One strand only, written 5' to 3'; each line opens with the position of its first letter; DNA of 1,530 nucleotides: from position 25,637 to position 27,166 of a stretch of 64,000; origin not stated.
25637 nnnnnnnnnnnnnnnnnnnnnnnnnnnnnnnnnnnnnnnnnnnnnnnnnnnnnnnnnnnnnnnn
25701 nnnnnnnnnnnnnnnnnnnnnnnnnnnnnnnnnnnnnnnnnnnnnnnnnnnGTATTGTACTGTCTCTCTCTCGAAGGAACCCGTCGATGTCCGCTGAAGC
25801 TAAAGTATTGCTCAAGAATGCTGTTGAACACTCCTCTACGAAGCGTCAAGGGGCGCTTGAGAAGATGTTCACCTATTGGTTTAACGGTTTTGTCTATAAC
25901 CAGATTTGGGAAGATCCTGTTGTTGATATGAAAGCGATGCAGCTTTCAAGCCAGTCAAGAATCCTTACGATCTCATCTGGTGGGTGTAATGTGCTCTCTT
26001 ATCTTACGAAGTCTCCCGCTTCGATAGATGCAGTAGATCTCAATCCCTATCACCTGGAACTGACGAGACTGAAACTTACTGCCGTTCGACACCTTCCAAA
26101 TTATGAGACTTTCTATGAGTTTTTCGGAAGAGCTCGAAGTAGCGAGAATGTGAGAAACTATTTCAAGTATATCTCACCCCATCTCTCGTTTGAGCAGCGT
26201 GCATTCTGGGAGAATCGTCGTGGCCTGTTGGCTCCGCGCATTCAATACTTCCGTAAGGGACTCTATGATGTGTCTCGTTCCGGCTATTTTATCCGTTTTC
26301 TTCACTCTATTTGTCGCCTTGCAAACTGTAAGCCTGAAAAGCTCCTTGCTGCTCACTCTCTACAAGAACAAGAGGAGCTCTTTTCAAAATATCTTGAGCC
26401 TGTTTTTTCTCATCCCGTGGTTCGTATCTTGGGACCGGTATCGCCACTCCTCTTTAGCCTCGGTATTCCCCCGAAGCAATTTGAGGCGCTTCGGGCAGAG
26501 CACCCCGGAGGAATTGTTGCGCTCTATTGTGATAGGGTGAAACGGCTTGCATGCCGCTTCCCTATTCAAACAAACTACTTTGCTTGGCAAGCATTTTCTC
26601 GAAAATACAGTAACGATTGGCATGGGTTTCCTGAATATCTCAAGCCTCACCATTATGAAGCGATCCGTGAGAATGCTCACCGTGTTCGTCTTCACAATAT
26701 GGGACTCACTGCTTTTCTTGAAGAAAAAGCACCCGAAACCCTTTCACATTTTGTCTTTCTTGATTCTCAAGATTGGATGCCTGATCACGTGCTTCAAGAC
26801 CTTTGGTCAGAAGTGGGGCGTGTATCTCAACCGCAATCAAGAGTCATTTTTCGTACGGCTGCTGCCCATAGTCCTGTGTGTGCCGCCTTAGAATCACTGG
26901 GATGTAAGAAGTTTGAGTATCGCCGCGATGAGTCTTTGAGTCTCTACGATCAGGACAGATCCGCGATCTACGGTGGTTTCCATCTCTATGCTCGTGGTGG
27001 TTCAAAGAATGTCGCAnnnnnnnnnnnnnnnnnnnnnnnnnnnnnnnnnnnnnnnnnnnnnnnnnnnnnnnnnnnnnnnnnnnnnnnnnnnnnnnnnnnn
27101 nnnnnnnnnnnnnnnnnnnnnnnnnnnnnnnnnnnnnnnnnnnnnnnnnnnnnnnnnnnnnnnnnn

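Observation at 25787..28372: btaA-btaB betaine-lipid (DGTS) pair with a translationally coupled third gene, beside cardiolipin synthase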

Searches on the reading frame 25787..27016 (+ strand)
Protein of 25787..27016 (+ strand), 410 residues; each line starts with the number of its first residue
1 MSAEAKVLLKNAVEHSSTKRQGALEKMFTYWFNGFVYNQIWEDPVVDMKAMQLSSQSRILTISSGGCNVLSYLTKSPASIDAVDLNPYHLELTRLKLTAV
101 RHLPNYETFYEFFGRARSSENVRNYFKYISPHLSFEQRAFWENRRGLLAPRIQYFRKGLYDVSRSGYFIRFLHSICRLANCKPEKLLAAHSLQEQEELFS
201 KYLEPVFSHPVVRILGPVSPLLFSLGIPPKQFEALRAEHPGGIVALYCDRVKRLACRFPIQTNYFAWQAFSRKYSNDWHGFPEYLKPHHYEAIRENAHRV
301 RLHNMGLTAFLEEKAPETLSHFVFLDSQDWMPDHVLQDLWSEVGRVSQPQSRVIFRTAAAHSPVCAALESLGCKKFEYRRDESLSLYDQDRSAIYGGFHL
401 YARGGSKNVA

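Call 3: search_protein_families(library=pfam, proteins=[window:25787-27016:+], max_evalue=0.01)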
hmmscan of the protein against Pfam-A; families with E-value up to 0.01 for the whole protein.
window:25787-27016:+ (410 aa): 1 family
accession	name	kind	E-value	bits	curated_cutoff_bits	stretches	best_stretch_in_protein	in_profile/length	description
PF11899.13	DUF3419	-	9.3e-101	338.2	28.2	1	26-402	4-384/385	Protein of unknown function (DUF3419)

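Call 4: search_protein_families(library=ncbifam, proteins=[window:25787-27016:+], max_evalue=0.01)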
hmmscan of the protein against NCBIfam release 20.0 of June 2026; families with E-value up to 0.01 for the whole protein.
window:25787-27016:+ (410 aa): 0 families

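Call 6: find_homologous_proteins(query=window:25787-27016:+)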
Query window:25787-27016:+ (410 aa): 5711 proteins with E <= 0.001 among 8000 candidates; the best 120 are listed.
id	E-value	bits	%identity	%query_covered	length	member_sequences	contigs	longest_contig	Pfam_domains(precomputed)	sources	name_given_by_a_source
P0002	1.8e-282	954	100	100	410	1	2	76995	PF11899.14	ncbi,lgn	-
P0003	1.9e-198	678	86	80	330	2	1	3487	PF11899.14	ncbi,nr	ncbi:MAG: BtaA family protein, partial [Bdellovibrionales bacterium]|nr:BtaA family protein [Bdellov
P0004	3.0e-136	473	53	98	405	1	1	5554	PF11899.14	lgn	-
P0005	5.1e-135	469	52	98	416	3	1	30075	PF11899.14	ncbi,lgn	-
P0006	7.2e-135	468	53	96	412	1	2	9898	PF11899.14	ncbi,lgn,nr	ncbi:MAG: DUF3419 family protein [Bdellovibrionales bacterium]|nr:DUF3419 family protein [Bdellovibr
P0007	7.8e-135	468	52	100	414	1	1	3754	PF11899.14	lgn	-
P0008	2.6e-134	466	53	97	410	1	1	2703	PF11899.14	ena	-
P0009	2.6e-134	466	52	97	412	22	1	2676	PF11899.14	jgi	jgi:S-adenosylmethionine-diacylglycerol 3-amino-3-carboxypropyl transferase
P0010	2.8e-134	466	53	97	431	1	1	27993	PF11899.14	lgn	-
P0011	3.8e-134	466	50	100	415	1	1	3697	PF11899.14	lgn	-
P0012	4.7e-134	466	51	98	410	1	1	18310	PF11899.14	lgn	-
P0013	5.9e-134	465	52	97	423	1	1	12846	PF11899.14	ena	-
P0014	3.3e-133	463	52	97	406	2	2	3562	PF11899.14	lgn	-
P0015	5.2e-133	462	53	96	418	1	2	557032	PF11899.14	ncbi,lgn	-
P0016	1.6e-132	460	50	97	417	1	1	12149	PF11899.14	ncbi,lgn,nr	ncbi:MAG: BtaA family protein [Bdellovibrionales bacterium]|nr:BtaA family protein [Bdellovibrionale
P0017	1.6e-132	460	51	97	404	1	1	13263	PF11899.14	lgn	-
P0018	1.6e-132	460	51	97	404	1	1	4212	PF11899.14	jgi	jgi:S-adenosylmethionine-diacylglycerol 3-amino-3-carboxypropyl transferase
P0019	3.2e-132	459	52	97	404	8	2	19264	PF11899.14,PF08241.19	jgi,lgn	jgi:S-adenosylmethionine-diacylglycerol 3-amino-3-carboxypropyl transferase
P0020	5.7e-132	459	51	97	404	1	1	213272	PF11899.14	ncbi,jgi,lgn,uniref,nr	ncbi:BtaA family protein [Thiothrix unzii]|jgi:S-adenosylmethionine-diacylglycerol 3-amino-3-carboxy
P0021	6.8e-132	458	52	97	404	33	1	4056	PF11899.14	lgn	-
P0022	1.4e-131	457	50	99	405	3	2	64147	PF11899.14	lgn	-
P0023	1.5e-131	457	52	97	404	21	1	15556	PF11899.14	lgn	-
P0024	1.7e-131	457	51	97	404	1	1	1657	PF11899.14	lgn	-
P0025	2.0e-131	457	51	97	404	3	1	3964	PF11899.14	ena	-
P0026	3.0e-131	456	52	96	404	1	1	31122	PF11899.14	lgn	-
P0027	4.0e-131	456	50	97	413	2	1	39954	PF11899.14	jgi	jgi:S-adenosylmethionine-diacylglycerol 3-amino-3-carboxypropyl transferase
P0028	4.8e-131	456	50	98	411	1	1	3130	PF11899.14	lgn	-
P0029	5.5e-131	455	50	98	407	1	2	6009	PF11899.14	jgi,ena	-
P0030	6.2e-131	455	51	97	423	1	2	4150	PF11899.14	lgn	-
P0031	6.6e-131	455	51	98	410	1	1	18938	PF11899.14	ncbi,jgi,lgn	jgi:S-adenosylmethionine-diacylglycerol 3-amino-3-carboxypropyl transferase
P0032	8.4e-131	455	51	99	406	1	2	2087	PF11899.14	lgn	-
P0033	9.3e-131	455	51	96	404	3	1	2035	PF11899.14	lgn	-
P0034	1.2e-130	454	51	97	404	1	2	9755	PF11899.14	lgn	-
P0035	3.0e-130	453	51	98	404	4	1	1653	PF11899.14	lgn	-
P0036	3.3e-130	453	50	98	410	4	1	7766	PF11899.14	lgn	-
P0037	3.7e-130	453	51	98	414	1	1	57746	PF11899.14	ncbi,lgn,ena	-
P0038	3.7e-130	453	50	98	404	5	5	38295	PF11899.14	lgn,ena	-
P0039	4.4e-130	452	51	97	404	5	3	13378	PF11899.14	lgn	-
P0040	4.6e-130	452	50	96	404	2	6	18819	PF11899.14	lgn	-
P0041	5.6e-130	452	53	92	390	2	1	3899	PF11899.14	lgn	-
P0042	5.7e-130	452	51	98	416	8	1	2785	PF11899.14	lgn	-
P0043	6.4e-130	452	49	100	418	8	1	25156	PF11899.14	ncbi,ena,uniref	ncbi:DUF3419 family protein [Candidatus Albibeggiatoa sp. nov. BB20]|uniref:DUF3419 family protein n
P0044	7.0e-130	452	50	97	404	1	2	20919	PF11899.14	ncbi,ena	-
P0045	7.2e-130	452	51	98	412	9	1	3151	PF11899.14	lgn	-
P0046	7.3e-130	452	51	97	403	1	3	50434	PF11899.14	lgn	-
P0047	7.9e-130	452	51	97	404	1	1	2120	PF11899.14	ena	-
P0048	8.4e-130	452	50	98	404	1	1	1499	PF11899.14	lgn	-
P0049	9.6e-130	451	51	97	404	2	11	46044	PF11899.14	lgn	-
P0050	1.1e-129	451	49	100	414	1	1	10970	PF11899.14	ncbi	-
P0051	1.6e-129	451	51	96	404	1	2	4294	PF11899.14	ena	-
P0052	2.1e-129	450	50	98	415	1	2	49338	PF11899.14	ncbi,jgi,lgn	-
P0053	2.4e-129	450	50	98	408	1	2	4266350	PF11899.14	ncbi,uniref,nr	ncbi:DUF3419 family protein [Beggiatoa leptomitoformis]|uniref:DUF3419 family protein n=1 Tax=Beggia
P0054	3.1e-129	450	50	98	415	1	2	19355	PF11899.14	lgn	-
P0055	3.4e-129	449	51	98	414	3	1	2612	PF11899.14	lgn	-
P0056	3.5e-129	449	49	98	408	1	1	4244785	PF11899.14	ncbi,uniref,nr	ncbi:S-adenosylmethionine:diacylglycerol 3-amino-3-carboxypropyl transferase [Beggiatoa alba B18LD]|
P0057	4.1e-129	449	51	98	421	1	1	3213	PF11899.14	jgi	jgi:S-adenosylmethionine-diacylglycerol 3-amino-3-carboxypropyl transferase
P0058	5.0e-129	449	51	97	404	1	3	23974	PF11899.14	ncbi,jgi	ncbi:MAG: hypothetical protein RL122_2006 [Pseudomonadota bacterium]|jgi:S-adenosylmethionine-diacyl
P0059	5.4e-129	449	51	97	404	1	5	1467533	PF11899.14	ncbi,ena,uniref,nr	ncbi:DUF3419 family protein [Thiothrix fructosivorans]|uniref:BtaA family protein n=1 Tax=Thiothrix 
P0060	6.0e-129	449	50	98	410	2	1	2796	PF11899.14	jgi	-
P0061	6.5e-129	449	50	97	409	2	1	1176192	PF11899.14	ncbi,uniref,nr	ncbi:DUF3419 family protein [Thioflexithrix psekupsensis]|uniref:S-adenosylmethionine--diacylglycero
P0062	8.2e-129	448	50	98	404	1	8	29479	PF11899.14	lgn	-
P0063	1.4e-128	447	51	98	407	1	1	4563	PF11899.14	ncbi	-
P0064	1.5e-128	447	50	97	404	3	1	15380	PF11899.14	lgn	-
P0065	1.9e-128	447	51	97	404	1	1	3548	PF11899.14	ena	-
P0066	2.1e-128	447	50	96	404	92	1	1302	PF11899.14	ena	-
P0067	2.2e-128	447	51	97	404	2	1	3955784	PF11899.14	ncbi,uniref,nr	ncbi:DUF3419 family protein [Thiothrix lacustris]|uniref:DUF3419 family protein n=1 Tax=Thiothrix la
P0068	2.7e-128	447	49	97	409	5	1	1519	PF11899.14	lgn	-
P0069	2.9e-128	446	50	97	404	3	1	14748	PF11899.14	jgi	-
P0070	3.3e-128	446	50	98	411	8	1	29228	PF11899.14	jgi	jgi:S-adenosylmethionine-diacylglycerol 3-amino-3-carboxypropyl transferase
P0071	4.5e-128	446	51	98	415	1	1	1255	PF11899.14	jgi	jgi:S-adenosylmethionine-diacylglycerol 3-amino-3-carboxypropyl transferase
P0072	6.1e-128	445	49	98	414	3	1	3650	PF11899.14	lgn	-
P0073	6.6e-128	445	50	98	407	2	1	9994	PF11899.14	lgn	-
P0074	7.6e-128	445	48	98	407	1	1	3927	PF11899.14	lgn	-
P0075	1.0e-127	445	50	97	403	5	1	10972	PF11899.14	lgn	-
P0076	1.0e-127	445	50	98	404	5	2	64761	PF11899.14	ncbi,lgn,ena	-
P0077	1.3e-127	444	50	97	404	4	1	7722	PF11899.14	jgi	jgi:S-adenosylmethionine-diacylglycerol 3-amino-3-carboxypropyl transferase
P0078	1.4e-127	444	50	98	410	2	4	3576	PF11899.14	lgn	-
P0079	1.6e-127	444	50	97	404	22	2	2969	PF11899.14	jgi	jgi:S-adenosylmethionine-diacylglycerol 3-amino-3-carboxypropyl transferase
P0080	2.1e-127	444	51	98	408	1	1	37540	PF11899.14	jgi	jgi:S-adenosylmethionine-diacylglycerol 3-amino-3-carboxypropyl transferase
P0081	3.1e-127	443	50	98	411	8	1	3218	PF11899.14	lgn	-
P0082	3.1e-127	443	49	98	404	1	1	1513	PF11899.14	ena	-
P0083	5.4e-127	442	50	97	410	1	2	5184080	PF11899.14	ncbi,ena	-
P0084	6.1e-127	442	50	98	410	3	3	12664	PF11899.14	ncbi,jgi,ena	-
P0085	6.2e-127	442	49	98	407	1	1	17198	PF11899.14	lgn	-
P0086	6.4e-127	442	49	98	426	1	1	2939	PF11899.14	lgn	-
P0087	6.6e-127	442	51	98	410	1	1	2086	PF11899.14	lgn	-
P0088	7.0e-127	442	51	98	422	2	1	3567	PF11899.14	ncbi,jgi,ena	jgi:S-adenosylmethionine-diacylglycerol 3-amino-3-carboxypropyl transferase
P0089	8.3e-127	442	50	98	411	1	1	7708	PF11899.14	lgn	-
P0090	8.8e-127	442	50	98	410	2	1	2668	PF11899.14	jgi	-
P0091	1.1e-126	441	51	97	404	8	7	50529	PF11899.14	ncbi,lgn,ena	-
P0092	1.3e-126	441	50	99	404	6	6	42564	PF11899.14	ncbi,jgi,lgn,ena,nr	ncbi:MAG: S-adenosylmethionine--diacylglycerol 3-amino-3-carboxypropyl transferase [Gammaproteobacte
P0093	1.5e-126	441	49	97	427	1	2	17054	PF11899.14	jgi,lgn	jgi:S-adenosylmethionine-diacylglycerol 3-amino-3-carboxypropyl transferase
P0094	1.6e-126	441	50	98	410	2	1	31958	PF11899.14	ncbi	-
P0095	2.1e-126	440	51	96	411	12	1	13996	PF11899.14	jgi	jgi:S-adenosylmethionine-diacylglycerol 3-amino-3-carboxypropyl transferase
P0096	2.4e-126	440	50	98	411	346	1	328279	PF11899.14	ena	-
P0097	2.9e-126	440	48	98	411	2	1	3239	PF11899.14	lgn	-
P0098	2.9e-126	440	48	99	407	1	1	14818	PF11899.14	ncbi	-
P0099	4.0e-126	439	50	98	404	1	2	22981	PF11899.14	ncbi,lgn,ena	ncbi:MAG: DUF3419 family protein [Thiotrichales bacterium]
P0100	4.0e-126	439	50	97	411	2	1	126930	PF11899.14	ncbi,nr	ncbi:MAG: DUF3419 family protein [Phycisphaera sp.]|nr:DUF3419 family protein [Phycisphaera sp.]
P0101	4.6e-126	439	49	99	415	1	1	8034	PF11899.14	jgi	jgi:S-adenosylmethionine-diacylglycerol 3-amino-3-carboxypropyl transferase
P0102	5.0e-126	439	50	96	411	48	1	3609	PF11899.14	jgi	jgi:S-adenosylmethionine-diacylglycerol 3-amino-3-carboxypropyl transferase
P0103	5.6e-126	439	50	98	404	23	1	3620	PF11899.14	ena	-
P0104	6.6e-126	439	50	97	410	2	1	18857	PF11899.14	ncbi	-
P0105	8.0e-126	438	49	97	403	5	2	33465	PF11899.14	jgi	-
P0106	1.0e-125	438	50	96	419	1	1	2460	PF11899.14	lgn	-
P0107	1.0e-125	438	49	99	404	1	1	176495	PF11899.14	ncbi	ncbi:MAG: DUF3419 family protein [Thiolinea sp.]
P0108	1.3e-125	438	50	97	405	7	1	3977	PF11899.14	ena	-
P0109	1.3e-125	438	48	98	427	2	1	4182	PF11899.14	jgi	-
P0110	1.5e-125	438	49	98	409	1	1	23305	PF11899.14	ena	-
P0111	1.6e-125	437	48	98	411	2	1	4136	PF11899.14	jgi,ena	-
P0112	1.8e-125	437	50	98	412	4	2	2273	PF11899.14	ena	-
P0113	2.2e-125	437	49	99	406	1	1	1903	PF11899.14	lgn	-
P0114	2.3e-125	437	50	98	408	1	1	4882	PF11899.14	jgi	jgi:S-adenosylmethionine-diacylglycerol 3-amino-3-carboxypropyl transferase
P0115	2.7e-125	437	51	98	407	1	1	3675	PF11899.14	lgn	-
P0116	3.0e-125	436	50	98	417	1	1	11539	PF11899.14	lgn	-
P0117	4.3e-125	436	49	98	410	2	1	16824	PF11899.14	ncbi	-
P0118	4.9e-125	436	50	96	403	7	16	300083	PF11899.14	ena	-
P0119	5.3e-125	436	49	97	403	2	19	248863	PF11899.14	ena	-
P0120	6.9e-125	435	49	98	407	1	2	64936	PF11899.14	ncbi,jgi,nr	ncbi:MAG: DUF3419 family protein [Candidatus Omnitrophota bacterium]|jgi:S-adenosylmethionine-diacyl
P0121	7.7e-125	435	48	98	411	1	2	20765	PF11899.14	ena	-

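Call 7: find_encoding_contigs(protein=P0003, flank=10000)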
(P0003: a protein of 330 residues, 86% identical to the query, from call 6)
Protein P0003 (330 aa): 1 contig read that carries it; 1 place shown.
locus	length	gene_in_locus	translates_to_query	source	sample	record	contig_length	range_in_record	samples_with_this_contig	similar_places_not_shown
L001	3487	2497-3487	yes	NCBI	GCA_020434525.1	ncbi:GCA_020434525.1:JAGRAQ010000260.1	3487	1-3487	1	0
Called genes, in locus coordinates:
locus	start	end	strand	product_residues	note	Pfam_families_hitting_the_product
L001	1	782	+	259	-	PF00013:KH_1, PF00575:S1, PF23459:S1_RRP5 (weak)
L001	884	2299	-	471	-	PF13091:PLDc_2, PF00614:PLDc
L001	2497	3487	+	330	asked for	PF11899:DUF3419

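Call 13: find_encoding_contigs(protein=P0005, flank=6000, max_places=2)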
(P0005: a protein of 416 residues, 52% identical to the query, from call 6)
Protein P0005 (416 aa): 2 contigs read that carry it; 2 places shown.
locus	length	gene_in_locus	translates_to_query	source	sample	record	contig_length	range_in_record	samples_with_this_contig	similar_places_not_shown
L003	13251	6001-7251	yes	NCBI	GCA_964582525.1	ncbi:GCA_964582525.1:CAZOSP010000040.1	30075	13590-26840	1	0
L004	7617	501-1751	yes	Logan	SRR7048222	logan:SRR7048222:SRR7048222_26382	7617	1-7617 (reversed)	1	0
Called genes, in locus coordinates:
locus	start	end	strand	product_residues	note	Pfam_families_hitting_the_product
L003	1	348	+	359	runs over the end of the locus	PF00140:Sigma70_r1_2, PF04542:Sigma70_r2, PF04539:Sigma70_r3, PF04545:Sigma70_r4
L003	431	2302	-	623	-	PF00512:HisKA, PF02518:HATPase_c, PF00072:Response_reg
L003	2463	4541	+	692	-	PF00384:Molybdopterin, PF01568:Molydop_binding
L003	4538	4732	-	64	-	-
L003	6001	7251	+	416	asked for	PF11899:DUF3419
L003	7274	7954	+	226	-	PF01209:Ubie_methyltran, PF13489:Methyltransf_23, PF02353:CMAS (weak), PF13847:Methyltransf_31, PF08241:Methyltransf_11, PF08242:Methyltransf_12, PF13649:Methyltransf_25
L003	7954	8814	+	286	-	PF00149:Metallophos, PF12850:Metallophos_2 (faint)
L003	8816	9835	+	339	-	PF13439:Glyco_transf_4, PF13579:Glyco_trans_4_4 (weak), PF00534:Glycos_transf_1, PF13692:Glyco_trans_1_4, PF20706:GT4-conflict (weak)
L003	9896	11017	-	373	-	PF08495:FIST, PF10442:FIST_C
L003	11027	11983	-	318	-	PF07549:Sec_GG, PF02355:SecD_SecF_C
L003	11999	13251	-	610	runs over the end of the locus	PF13721:SecD-TM1, PF07549:Sec_GG (faint), PF21760:SecD_1st, PF22599:SecDF_P1_head, PF02355:SecD_SecF_C, PF03176:MMPL (weak)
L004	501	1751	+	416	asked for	PF11899:DUF3419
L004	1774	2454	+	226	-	PF01209:Ubie_methyltran, PF13489:Methyltransf_23, PF02353:CMAS (weak), PF13847:Methyltransf_31, PF08241:Methyltransf_11, PF08242:Methyltransf_12, PF13649:Methyltransf_25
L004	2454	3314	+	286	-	PF00149:Metallophos, PF12850:Metallophos_2 (faint)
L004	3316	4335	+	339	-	PF13439:Glyco_transf_4, PF13579:Glyco_trans_4_4 (weak), PF00534:Glycos_transf_1, PF13692:Glyco_trans_1_4, PF20706:GT4-conflict (weak)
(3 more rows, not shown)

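Call 14: find_encoding_contigs(protein=P0015, flank=6000, max_places=2)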
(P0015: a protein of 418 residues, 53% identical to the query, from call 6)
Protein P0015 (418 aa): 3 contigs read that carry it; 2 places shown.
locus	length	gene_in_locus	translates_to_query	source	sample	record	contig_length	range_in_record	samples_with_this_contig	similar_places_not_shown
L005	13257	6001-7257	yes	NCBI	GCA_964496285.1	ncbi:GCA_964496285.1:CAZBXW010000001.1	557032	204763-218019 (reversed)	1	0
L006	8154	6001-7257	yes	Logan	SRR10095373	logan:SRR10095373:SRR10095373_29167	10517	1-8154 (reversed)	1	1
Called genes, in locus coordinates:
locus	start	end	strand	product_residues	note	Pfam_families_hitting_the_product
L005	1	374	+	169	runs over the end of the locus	PF02472:ExbD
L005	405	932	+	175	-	PF02472:ExbD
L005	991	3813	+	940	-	-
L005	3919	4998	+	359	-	PF00248:Aldo_ket_red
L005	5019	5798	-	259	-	PF05050:Methyltransf_21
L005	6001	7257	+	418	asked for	PF11899:DUF3419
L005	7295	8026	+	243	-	PF01209:Ubie_methyltran (weak), PF13489:Methyltransf_23, PF24675:NpmA (faint), PF13847:Methyltransf_31, PF02390:Methyltransf_4 (weak), PF08241:Methyltransf_11, PF08242:Methyltransf_12, PF13649:Methyltransf_25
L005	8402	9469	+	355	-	PF00072:Response_reg, PF00990:GGDEF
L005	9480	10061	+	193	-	PF01728:FtsJ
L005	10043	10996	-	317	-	PF05721:PhyH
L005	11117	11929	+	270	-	PF02311:AraC_binding (weak), PF00165:HTH_AraC (weak), PF12833:HTH_18, PF00165:HTH_AraC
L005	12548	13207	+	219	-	PF13428:TPR_14 (faint), PF14559:TPR_19 (weak)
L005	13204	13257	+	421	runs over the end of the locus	PF07719:TPR_2 (faint), PF13428:TPR_14 (faint), PF14559:TPR_19 (faint)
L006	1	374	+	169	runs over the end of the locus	PF02472:ExbD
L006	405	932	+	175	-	PF02472:ExbD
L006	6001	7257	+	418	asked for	PF11899:DUF3419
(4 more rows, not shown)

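Call 15: find_encoding_contigs(protein=P0016, flank=6000, max_places=2)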
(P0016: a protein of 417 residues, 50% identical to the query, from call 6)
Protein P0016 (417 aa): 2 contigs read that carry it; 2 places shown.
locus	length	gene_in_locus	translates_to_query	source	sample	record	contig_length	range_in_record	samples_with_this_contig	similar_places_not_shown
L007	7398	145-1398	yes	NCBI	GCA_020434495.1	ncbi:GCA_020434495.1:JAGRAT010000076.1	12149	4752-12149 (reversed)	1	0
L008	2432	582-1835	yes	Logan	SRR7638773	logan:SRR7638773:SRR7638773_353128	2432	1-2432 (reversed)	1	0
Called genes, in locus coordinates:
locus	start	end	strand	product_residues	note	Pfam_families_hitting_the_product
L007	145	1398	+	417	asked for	PF11899:DUF3419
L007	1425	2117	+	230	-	PF01209:Ubie_methyltran, PF13489:Methyltransf_23, PF13847:Methyltransf_31, PF08241:Methyltransf_11, PF08242:Methyltransf_12, PF13649:Methyltransf_25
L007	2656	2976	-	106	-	-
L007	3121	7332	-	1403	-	-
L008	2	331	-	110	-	?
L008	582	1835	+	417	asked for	PF11899:DUF3419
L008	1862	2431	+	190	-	?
